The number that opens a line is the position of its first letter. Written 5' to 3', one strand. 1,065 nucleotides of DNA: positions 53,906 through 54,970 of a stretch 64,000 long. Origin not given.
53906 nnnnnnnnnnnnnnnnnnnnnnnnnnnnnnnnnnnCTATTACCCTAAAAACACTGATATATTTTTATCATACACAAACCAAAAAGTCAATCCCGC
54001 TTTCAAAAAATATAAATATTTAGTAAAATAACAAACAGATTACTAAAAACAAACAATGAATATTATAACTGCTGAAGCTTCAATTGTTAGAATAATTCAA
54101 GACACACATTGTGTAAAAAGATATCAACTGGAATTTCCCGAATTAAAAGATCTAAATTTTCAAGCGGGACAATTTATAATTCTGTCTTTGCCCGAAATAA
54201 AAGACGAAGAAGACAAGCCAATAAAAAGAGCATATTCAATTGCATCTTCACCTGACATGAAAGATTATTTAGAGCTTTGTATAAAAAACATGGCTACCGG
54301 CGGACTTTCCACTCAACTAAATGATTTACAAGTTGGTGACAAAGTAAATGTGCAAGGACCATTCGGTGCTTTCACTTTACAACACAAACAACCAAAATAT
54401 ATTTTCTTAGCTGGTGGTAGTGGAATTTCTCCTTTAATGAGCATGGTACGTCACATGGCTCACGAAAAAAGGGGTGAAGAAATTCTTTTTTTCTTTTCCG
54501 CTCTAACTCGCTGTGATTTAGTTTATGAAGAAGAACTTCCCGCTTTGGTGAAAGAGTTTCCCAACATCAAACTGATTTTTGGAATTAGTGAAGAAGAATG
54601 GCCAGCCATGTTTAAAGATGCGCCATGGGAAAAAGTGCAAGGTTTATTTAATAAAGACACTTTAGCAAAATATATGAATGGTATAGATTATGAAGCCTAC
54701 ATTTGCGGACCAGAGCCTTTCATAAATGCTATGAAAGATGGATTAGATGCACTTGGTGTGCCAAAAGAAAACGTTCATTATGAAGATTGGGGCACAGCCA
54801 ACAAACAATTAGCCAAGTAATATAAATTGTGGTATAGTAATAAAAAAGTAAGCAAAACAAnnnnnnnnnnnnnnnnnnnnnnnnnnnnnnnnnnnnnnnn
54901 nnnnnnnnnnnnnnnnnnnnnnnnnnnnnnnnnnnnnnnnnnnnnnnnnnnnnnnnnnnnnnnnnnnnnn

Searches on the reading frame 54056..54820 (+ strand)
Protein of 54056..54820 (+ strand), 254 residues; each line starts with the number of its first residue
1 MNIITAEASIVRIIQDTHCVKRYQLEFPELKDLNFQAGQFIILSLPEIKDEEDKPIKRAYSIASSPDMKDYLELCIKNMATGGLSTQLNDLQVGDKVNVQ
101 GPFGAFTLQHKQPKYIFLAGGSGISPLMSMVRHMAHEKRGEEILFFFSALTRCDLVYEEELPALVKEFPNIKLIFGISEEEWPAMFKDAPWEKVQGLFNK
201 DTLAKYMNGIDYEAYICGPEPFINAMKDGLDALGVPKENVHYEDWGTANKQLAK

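Call 22: search_protein_families(library=pfam, proteins=[window:54056-54820:+], max_evalue=0.0001)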
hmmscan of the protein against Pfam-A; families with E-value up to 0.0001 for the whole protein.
window:54056-54820:+ (254 aa): 2 families
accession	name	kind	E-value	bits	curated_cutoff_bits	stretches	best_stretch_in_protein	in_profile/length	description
PF00970.30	FAD_binding_6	-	1.1e-15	58.3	21.1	1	17-106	11-97/99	Oxidoreductase FAD-binding domain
PF00175.26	NAD_binding_1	-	5.2e-15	56.5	22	1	117-227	1-108/109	Oxidoreductase NAD-binding domain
